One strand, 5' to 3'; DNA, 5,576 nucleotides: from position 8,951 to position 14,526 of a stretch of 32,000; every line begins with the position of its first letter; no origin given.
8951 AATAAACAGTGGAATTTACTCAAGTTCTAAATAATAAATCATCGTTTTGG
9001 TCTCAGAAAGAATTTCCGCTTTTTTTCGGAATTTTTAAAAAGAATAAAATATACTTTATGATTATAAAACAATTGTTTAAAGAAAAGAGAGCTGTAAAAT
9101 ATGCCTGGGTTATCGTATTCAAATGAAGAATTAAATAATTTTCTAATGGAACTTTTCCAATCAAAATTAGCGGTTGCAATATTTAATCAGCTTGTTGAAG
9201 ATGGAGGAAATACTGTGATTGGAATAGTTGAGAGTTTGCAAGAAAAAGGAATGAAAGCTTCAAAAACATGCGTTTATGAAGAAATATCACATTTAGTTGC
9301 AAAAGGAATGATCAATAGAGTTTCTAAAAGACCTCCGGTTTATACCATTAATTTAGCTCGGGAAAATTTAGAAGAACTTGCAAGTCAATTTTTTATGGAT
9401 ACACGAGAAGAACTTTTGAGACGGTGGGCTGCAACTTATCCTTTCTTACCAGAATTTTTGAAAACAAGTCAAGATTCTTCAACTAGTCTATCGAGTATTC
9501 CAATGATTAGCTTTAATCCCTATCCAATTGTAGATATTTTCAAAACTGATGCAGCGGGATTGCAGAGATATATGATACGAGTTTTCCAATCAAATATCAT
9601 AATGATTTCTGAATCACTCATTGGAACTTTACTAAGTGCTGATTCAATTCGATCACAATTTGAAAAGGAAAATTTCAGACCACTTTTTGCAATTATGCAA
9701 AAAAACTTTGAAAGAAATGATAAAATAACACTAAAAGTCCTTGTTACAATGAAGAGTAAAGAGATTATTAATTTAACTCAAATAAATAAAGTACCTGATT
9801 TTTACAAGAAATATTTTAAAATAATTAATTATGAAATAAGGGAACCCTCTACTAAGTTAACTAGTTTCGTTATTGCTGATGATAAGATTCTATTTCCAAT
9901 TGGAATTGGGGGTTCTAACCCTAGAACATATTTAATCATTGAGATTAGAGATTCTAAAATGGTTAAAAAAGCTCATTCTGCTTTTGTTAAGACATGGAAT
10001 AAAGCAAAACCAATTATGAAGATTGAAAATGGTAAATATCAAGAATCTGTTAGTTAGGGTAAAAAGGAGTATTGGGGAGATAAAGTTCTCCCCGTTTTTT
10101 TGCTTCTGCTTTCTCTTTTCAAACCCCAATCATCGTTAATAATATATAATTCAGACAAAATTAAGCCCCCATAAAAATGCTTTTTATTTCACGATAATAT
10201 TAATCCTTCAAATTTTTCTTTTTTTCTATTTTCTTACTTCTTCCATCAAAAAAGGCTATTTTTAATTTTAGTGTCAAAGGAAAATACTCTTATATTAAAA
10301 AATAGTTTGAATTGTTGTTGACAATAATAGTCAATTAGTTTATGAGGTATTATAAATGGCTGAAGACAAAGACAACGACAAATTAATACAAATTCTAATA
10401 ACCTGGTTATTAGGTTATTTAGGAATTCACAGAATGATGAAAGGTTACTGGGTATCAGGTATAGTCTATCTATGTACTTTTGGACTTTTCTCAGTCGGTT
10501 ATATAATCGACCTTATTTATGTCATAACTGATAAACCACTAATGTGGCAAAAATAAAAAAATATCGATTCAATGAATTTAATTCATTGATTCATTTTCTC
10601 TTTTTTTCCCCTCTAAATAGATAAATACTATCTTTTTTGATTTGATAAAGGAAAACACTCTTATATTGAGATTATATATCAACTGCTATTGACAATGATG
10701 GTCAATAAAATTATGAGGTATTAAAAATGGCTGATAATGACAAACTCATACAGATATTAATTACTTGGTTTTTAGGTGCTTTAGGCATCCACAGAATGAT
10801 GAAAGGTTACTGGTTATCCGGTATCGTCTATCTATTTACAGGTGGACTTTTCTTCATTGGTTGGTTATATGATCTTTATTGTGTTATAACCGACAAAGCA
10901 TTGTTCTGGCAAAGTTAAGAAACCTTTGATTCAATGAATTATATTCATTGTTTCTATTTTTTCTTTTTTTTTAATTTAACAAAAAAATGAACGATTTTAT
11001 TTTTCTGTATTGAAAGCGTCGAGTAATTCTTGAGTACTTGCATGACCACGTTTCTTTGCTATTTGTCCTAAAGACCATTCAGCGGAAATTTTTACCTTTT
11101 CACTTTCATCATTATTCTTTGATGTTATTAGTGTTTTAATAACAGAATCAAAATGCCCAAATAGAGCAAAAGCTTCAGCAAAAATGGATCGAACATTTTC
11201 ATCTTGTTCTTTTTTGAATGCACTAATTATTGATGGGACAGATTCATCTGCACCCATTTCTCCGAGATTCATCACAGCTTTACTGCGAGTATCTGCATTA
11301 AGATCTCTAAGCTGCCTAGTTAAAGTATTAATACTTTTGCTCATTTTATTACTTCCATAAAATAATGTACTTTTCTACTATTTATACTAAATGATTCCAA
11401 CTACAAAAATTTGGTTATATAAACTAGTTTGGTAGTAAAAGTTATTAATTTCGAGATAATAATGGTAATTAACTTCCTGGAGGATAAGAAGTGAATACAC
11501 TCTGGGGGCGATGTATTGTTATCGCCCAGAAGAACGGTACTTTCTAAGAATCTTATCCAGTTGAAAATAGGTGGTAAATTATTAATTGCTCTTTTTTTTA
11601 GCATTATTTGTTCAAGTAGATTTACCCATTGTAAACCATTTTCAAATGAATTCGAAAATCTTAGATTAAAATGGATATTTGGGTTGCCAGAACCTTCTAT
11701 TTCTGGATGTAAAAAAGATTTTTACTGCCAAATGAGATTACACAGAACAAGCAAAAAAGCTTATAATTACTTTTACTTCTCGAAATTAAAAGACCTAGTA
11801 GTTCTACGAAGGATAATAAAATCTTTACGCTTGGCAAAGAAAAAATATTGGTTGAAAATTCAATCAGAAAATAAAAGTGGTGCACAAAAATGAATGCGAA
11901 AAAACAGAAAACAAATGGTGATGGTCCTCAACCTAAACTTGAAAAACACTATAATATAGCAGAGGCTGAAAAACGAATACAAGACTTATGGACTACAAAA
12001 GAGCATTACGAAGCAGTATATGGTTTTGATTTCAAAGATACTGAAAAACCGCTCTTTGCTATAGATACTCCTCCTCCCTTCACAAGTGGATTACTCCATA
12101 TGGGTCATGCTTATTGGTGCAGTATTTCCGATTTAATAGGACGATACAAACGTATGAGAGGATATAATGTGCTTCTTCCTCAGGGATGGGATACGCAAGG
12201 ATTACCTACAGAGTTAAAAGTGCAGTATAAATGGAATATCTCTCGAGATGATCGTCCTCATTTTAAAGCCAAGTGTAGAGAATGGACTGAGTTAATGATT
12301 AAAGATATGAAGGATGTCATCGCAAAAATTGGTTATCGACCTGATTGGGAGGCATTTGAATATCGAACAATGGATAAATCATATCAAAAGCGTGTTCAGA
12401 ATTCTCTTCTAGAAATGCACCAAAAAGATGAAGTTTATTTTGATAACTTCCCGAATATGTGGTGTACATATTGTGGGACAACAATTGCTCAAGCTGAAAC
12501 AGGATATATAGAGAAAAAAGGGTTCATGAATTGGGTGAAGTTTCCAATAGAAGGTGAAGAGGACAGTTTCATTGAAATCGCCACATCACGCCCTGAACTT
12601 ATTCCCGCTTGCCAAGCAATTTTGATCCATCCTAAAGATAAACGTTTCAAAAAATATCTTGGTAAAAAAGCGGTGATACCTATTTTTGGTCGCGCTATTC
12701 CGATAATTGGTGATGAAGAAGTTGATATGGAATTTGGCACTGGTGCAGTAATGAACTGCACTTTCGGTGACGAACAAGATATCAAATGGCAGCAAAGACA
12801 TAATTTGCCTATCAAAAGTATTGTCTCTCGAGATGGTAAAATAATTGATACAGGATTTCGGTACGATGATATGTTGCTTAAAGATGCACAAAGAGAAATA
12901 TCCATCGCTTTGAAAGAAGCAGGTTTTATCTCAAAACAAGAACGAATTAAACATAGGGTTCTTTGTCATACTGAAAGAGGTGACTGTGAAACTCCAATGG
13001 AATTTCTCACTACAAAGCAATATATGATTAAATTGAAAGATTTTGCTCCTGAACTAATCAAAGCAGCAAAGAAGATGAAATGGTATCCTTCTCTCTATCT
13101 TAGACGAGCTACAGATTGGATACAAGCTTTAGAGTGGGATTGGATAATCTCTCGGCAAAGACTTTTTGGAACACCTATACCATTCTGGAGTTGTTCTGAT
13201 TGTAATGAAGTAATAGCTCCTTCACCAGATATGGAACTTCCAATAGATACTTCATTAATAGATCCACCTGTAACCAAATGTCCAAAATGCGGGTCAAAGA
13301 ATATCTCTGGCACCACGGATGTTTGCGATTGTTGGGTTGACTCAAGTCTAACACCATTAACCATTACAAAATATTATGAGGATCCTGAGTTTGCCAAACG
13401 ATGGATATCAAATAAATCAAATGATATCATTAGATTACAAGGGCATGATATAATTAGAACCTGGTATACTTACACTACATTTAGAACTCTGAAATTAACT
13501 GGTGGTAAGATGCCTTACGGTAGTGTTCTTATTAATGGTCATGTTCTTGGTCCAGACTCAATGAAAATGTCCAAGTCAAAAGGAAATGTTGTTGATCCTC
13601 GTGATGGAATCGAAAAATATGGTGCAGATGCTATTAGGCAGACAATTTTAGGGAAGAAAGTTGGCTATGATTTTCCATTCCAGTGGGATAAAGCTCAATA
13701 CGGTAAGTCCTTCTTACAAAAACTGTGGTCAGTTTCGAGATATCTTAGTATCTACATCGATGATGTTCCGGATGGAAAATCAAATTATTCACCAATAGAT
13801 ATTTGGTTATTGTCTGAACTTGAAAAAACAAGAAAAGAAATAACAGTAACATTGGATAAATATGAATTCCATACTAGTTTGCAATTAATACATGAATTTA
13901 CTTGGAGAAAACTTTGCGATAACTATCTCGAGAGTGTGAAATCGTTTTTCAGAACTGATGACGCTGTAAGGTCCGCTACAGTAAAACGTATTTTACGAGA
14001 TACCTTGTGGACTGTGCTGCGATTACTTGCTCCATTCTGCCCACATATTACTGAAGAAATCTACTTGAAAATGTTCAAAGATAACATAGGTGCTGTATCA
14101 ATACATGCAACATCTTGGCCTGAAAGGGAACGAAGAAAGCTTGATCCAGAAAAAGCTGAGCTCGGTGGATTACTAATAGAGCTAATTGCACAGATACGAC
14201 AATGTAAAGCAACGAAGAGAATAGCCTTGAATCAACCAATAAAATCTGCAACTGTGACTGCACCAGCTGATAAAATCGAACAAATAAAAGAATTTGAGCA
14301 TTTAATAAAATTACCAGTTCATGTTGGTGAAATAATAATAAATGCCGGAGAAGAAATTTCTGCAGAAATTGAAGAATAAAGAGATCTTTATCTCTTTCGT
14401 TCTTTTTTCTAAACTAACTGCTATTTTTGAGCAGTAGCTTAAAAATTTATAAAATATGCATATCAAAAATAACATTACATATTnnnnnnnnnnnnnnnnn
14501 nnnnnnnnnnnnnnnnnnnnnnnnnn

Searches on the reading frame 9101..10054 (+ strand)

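Call 90: search_protein_families(library=pfam, proteins=[window:9101-10054:+], max_evalue=0.001)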
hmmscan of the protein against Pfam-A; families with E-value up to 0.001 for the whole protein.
window:9101-10054:+ (318 aa): 1 family
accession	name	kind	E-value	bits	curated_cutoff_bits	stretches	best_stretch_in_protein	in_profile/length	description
PF03965.22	Penicillinase_R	-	0.00033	21.4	22.6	1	24-101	5-82/115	Penicillinase repressor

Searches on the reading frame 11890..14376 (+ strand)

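Call 90: search_protein_families(library=pfam, proteins=[window:11890-14376:+], max_evalue=0.001)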
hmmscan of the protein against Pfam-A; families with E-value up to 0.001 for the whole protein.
window:11890-14376:+ (829 aa): 4 families
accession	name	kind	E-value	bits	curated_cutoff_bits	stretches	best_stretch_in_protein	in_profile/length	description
PF00133.28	tRNA-synt_1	-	6.4e-80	269.4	22.7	1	30-594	2-410/414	tRNA synthetases class I (I, L, M and V)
PF08264.19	Anticodon_1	-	1.1e-33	116.7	25.1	1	637-785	1-145/148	Anticodon-binding domain of tRNA ligase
PF09334.17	tRNA-synt_1g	-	1.9e-22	80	20.1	2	481-603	247-372/391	tRNA synthetases class I (M)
PF13603.12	tRNA-synt_1_2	-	1.7e-08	34.6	25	1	258-316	86-144/185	Leucyl-tRNA synthetase, editing domain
